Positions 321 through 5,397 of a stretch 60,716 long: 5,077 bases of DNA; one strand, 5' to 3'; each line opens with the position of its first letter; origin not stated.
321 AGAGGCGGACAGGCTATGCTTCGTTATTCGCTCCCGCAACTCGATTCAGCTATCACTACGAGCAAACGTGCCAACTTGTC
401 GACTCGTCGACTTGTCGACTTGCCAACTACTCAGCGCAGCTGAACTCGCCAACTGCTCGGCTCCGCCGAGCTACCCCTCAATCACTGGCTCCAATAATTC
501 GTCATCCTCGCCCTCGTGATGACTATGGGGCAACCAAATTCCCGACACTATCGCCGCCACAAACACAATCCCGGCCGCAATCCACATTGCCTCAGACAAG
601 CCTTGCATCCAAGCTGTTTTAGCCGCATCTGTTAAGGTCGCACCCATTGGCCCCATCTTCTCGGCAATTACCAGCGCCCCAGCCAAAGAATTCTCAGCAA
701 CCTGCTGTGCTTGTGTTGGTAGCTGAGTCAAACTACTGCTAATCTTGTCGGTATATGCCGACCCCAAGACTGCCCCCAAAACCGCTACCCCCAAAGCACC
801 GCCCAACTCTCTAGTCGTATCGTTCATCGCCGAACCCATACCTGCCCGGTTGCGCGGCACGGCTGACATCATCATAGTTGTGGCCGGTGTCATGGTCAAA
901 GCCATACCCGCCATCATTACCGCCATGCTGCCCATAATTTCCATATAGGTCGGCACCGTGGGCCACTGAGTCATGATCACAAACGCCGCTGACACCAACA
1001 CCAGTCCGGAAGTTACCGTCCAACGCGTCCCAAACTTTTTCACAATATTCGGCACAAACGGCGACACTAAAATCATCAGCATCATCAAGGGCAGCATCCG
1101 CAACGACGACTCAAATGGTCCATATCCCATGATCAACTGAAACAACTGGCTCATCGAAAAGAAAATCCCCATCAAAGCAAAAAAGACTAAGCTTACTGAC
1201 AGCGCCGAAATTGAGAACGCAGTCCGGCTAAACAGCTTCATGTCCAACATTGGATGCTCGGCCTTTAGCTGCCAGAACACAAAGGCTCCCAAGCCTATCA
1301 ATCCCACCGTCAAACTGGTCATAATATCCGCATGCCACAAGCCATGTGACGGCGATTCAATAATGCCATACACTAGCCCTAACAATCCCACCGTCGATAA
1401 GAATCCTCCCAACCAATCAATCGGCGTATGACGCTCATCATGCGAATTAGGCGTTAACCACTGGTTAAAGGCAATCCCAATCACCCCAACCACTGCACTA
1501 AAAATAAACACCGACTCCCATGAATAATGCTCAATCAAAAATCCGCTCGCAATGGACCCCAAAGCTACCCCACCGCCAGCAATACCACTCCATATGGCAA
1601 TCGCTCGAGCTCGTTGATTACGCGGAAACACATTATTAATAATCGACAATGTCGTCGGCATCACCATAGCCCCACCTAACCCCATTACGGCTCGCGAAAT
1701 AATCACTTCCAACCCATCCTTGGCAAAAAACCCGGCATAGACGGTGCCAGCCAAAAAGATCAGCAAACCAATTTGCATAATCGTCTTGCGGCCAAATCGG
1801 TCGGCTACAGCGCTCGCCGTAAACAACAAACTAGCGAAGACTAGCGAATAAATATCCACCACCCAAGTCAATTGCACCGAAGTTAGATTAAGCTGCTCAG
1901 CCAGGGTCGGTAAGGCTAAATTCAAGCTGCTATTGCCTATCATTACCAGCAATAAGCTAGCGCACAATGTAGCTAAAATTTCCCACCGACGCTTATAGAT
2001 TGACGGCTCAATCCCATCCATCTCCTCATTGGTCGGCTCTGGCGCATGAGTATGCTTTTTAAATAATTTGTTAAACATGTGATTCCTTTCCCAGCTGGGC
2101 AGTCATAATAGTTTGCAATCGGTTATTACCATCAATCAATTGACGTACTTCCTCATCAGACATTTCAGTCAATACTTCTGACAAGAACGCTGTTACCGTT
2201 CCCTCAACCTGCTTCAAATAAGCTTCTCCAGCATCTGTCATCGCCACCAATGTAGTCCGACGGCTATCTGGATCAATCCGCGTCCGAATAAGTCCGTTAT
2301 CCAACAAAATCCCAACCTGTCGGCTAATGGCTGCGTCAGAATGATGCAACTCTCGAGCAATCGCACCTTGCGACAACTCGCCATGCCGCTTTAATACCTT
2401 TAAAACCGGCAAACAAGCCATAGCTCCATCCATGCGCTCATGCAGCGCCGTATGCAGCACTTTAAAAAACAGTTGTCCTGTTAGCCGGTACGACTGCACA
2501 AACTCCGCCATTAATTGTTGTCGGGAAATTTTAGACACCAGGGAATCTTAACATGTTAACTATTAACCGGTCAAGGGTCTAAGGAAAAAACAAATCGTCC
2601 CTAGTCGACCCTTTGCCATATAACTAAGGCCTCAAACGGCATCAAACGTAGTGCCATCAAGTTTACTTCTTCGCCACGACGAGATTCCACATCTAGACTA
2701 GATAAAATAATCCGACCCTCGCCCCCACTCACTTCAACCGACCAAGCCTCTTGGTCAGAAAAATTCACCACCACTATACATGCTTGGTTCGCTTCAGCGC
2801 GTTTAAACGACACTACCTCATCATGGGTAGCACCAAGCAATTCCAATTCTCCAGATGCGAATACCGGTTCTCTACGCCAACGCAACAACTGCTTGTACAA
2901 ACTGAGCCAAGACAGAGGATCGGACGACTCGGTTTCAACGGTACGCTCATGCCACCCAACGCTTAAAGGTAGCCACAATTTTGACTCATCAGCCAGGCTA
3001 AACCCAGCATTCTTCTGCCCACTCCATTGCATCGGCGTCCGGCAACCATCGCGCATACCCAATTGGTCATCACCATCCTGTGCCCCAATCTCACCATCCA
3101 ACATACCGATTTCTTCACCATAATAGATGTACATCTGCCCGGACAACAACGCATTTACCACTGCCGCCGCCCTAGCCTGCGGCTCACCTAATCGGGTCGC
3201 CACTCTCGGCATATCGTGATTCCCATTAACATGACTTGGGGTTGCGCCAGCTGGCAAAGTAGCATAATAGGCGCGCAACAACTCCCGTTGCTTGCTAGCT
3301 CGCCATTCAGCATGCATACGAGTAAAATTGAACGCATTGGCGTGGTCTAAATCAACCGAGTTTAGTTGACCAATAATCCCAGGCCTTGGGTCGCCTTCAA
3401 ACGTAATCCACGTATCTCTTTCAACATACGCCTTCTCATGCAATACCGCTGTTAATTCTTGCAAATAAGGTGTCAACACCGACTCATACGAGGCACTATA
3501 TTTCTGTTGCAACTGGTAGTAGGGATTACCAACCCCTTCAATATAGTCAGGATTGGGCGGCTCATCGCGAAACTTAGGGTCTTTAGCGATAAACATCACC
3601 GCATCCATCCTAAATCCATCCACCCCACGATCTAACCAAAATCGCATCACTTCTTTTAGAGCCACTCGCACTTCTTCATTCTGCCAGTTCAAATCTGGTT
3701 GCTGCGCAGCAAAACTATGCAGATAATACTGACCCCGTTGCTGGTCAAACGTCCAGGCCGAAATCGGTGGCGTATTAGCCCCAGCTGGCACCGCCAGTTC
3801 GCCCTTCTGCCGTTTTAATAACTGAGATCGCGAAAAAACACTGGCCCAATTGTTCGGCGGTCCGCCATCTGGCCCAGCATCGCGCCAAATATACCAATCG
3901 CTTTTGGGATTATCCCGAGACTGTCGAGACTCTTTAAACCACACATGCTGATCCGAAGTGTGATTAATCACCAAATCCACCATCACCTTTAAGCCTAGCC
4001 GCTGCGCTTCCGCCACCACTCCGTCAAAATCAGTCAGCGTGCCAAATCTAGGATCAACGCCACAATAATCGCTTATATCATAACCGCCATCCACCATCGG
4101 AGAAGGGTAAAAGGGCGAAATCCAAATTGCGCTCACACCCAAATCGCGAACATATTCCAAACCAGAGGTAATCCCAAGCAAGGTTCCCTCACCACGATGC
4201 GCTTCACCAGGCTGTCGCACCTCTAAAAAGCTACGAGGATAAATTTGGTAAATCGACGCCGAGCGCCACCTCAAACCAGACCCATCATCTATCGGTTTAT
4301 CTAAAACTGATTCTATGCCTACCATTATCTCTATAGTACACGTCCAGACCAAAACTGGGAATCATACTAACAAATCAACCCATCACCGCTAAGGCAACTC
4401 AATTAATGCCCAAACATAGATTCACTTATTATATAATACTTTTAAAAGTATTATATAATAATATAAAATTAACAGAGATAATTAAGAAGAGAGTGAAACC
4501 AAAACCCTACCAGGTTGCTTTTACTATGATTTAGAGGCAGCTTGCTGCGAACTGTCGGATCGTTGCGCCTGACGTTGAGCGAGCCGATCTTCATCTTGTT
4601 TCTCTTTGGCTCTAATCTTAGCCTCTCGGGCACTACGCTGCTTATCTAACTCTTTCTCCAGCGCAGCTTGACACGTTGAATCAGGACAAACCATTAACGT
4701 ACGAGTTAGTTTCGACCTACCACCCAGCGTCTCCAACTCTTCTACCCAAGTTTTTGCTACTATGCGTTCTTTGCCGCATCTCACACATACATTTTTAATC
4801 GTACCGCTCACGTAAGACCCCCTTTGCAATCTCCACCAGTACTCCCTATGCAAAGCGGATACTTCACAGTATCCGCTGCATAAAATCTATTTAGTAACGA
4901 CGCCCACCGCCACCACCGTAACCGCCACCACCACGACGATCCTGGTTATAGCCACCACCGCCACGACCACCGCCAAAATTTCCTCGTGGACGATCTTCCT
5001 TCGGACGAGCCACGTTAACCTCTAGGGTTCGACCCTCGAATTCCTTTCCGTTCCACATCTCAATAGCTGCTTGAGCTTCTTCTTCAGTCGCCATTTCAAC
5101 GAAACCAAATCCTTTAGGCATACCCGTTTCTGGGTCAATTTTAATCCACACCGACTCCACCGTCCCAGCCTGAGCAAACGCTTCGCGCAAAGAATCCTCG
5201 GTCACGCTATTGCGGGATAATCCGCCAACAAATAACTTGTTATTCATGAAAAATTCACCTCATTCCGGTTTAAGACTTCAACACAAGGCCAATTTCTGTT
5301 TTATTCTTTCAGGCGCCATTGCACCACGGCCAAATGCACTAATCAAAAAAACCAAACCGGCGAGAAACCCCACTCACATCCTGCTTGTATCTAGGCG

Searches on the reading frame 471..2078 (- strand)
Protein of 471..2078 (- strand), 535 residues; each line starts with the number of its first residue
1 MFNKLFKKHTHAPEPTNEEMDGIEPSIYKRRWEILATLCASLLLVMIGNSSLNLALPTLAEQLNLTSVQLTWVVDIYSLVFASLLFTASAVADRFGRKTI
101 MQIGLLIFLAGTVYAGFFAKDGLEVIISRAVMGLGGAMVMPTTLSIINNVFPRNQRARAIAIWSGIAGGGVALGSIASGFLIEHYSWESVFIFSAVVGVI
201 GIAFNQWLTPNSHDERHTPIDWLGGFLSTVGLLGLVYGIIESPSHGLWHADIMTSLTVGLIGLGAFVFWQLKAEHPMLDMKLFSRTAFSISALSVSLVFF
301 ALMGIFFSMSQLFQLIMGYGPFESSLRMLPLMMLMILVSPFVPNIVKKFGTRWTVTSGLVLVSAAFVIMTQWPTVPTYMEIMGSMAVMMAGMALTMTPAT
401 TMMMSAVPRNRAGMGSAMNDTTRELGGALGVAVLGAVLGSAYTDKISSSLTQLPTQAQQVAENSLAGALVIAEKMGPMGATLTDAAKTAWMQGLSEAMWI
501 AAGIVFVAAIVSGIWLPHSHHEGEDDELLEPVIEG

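Call 12: search_protein_families(library=pfam, proteins=[window:471-2078:-])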
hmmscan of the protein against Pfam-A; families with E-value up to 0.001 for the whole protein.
window:471-2078:- (535 aa): 4 families
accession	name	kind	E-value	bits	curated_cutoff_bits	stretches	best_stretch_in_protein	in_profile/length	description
PF07690.21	MFS_1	-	6.3e-55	186.9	33.4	1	38-430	1-346/347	Major Facilitator Superfamily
PF12832.13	MFS_1_like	-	7.2e-12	45.5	25.2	1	59-193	238-373/373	MFS_1 like family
PF00083.30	Sugar_tr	-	2.8e-06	26.9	22.3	1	61-212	39-194/452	Sugar (and other) transporter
PF13347.12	MFS_2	-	5.1e-06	25.7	27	1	282-441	220-384/427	MFS/sugar transport protein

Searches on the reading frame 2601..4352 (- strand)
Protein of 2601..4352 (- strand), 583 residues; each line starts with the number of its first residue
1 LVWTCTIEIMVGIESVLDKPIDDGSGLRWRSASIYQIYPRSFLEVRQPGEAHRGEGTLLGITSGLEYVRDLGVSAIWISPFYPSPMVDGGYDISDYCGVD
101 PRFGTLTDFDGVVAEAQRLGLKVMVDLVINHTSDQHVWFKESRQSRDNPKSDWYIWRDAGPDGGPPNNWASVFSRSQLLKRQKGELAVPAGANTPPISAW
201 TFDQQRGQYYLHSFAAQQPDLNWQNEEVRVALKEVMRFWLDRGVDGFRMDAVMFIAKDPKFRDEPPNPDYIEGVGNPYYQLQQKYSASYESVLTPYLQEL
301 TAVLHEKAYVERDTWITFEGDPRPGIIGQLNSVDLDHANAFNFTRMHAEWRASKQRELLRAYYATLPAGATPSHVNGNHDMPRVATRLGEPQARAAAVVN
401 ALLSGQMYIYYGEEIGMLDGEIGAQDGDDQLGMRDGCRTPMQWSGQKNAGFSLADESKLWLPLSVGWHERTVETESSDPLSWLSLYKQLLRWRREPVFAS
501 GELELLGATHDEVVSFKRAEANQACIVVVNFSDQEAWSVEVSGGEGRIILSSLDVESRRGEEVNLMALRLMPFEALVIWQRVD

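Call 12: search_protein_families(library=pfam, proteins=[window:2601-4352:-])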
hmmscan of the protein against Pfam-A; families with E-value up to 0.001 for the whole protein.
window:2601-4352:- (583 aa): 2 families
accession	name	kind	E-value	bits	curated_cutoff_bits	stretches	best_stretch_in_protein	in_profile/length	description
PF00128.31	Alpha-amylase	-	1.7e-106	357.5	22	1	36-497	1-442/446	Alpha amylase, catalytic domain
PF11941.14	DUF3459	-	0.00051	20.8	22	0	485-566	1-78/90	Domain of unknown function (DUF3459)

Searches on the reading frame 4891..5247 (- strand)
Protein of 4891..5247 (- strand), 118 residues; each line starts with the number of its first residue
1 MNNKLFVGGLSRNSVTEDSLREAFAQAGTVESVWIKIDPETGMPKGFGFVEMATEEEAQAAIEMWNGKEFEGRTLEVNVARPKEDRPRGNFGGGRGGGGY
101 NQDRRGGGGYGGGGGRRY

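Call 12: search_protein_families(library=pfam, proteins=[window:4891-5247:-])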
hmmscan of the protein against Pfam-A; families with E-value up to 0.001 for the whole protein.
window:4891-5247:- (118 aa): 1 family
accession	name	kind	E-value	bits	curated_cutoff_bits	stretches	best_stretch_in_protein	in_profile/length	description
PF00076.28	RRM_1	-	7.8e-22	77.4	20.7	1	5-75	1-69/70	RNA recognition motif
